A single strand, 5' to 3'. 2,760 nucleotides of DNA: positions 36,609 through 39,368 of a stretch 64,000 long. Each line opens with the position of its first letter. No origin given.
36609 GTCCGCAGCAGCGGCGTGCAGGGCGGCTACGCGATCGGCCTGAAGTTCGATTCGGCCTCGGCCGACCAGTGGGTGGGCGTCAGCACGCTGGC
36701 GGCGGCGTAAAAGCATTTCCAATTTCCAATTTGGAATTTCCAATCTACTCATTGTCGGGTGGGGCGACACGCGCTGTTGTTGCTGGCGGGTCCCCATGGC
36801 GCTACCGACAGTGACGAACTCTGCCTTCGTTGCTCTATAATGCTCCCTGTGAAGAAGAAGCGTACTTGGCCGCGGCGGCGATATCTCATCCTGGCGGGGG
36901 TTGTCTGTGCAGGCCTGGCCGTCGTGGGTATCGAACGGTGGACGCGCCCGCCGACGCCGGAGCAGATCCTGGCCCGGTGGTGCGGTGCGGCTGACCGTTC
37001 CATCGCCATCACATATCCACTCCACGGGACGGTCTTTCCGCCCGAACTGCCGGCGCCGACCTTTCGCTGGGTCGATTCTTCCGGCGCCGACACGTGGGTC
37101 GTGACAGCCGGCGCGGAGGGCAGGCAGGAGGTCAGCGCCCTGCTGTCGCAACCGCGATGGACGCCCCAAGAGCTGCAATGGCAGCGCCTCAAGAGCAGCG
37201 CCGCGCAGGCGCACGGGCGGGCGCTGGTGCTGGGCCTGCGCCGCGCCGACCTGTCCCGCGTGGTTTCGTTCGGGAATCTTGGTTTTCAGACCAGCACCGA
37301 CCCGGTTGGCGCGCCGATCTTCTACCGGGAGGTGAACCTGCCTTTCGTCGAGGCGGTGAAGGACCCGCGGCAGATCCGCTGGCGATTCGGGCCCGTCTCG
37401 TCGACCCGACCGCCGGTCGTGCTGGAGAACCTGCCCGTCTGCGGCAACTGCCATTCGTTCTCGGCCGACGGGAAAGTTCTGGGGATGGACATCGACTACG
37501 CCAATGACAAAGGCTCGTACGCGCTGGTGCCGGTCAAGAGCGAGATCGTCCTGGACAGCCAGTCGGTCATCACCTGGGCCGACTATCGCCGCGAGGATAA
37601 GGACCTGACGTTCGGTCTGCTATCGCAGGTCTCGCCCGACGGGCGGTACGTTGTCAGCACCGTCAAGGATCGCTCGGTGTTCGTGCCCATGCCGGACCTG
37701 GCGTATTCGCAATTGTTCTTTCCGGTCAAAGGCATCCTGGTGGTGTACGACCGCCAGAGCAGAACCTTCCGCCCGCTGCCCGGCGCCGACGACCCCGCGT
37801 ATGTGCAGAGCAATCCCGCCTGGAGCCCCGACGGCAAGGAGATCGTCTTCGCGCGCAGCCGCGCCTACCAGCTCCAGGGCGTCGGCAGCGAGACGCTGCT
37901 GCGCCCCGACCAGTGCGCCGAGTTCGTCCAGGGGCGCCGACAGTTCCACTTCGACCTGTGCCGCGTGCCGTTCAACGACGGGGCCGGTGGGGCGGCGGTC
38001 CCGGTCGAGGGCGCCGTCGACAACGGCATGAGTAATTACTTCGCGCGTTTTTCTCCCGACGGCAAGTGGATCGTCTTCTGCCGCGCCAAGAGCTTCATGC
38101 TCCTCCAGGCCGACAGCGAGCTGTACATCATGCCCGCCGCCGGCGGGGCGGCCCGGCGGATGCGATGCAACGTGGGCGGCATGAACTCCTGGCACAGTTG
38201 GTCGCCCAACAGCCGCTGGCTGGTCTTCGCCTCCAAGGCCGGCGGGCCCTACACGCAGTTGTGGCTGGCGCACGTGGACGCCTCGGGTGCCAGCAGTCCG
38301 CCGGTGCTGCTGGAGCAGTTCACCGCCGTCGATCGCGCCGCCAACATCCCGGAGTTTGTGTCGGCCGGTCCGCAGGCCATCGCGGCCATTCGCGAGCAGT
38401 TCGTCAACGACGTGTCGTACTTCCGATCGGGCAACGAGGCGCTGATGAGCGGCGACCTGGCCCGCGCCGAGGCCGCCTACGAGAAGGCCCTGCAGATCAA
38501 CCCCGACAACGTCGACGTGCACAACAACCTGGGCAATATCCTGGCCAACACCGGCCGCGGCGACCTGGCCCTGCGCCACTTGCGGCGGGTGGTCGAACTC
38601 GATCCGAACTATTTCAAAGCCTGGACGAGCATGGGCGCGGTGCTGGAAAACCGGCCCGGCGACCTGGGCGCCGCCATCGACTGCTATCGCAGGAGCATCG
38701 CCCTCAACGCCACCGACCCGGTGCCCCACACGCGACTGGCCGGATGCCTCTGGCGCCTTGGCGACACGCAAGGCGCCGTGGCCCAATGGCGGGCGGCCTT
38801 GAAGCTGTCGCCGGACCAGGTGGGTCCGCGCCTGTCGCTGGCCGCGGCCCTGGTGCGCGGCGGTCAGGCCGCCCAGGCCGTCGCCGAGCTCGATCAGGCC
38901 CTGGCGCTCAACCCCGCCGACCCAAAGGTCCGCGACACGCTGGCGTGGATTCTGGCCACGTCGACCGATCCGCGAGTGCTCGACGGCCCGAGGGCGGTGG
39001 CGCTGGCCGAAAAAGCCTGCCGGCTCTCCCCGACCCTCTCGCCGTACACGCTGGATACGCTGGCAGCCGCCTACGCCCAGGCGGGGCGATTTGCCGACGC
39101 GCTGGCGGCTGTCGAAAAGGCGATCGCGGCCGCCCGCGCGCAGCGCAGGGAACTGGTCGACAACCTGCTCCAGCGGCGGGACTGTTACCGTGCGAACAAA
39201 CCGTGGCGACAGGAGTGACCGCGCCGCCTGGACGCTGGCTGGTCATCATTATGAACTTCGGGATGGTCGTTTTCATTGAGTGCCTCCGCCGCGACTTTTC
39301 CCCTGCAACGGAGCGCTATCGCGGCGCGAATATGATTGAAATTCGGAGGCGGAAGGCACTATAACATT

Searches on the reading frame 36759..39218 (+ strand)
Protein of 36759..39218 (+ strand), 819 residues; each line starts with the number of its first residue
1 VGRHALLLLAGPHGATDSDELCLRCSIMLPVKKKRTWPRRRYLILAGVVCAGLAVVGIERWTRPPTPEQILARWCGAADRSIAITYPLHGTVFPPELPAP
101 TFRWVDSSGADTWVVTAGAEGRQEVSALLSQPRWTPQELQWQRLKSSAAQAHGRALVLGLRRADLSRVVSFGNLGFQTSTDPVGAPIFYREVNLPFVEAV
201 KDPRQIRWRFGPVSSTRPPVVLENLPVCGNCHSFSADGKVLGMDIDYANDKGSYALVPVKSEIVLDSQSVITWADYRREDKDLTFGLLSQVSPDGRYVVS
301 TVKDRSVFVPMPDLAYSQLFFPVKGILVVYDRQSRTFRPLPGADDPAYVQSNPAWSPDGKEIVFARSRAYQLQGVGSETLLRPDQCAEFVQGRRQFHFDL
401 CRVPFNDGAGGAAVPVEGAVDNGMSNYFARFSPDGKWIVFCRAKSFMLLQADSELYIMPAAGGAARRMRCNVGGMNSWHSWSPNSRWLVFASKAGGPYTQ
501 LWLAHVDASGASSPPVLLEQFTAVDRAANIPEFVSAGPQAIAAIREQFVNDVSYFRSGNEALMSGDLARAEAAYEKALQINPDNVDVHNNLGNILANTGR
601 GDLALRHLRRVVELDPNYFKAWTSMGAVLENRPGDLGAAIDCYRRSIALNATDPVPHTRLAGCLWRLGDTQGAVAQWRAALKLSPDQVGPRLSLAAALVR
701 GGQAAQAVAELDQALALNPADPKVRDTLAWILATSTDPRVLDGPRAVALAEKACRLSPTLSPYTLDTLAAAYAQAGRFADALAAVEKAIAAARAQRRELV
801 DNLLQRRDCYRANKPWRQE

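Call 11: search_protein_families(library=pfam, proteins=[window:36759-39218:+], max_evalue=0.001)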
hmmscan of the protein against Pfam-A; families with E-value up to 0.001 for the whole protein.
window:36759-39218:+ (819 aa): 19 families
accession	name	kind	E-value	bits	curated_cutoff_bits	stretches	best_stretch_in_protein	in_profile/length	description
PF07719.23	TPR_2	-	8.9e-28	94.5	27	2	554-584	4-34/34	Tetratricopeptide repeat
PF13414.12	TPR_11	-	8e-26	89.9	26.8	1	563-599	6-42/42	TPR repeat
PF00515.34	TPR_1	-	3.1e-24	84.2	27.8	2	586-618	2-34/34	Tetratricopeptide repeat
PF14559.12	TPR_19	-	2.5e-21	76.2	25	2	561-618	1-58/68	Tetratricopeptide repeat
PF13428.12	TPR_14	-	4.7e-21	73.6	23.5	0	691-729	4-42/44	Tetratricopeptide repeat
PF13431.12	TPR_17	-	4.8e-21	73.7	24.4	1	573-600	1-28/34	Tetratricopeptide repeat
PF13181.12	TPR_8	-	1.9e-18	65.4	25.7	0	553-584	3-34/34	Tetratricopeptide repeat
PF07676.18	PD40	-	2.2e-18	66.1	20.9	1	474-502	9-37/38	WD40-like Beta Propeller Repeat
PF13432.12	TPR_16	-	6.3e-13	49.3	32.7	2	557-617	3-63/65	Tetratricopeptide repeat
PF13424.12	TPR_12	-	3.7e-12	46.7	30.1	0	587-649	5-74/77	Tetratricopeptide repeat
PF23914.1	TPR_CcmH_CycH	-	1.8e-11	44.6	42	1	561-646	60-147/158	Cytochrome c-type biogenesis protein H TPR domain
PF13371.12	TPR_9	-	1e-08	35.5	35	0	664-725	5-66/73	Tetratricopeptide repeat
PF24575.1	TPR_Slam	-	4.3e-07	30.7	35.2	0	668-700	61-93/104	Surface lipoprotein assembly modifier, N-terminal TPR repeats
PF07721.20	TPR_4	-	3.1e-06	27.7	27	0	767-786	6-25/26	Tetratricopeptide repeat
PF13429.12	TPR_15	-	1.3e-05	25.2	26.2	1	627-734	153-260/280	Tetratricopeptide repeat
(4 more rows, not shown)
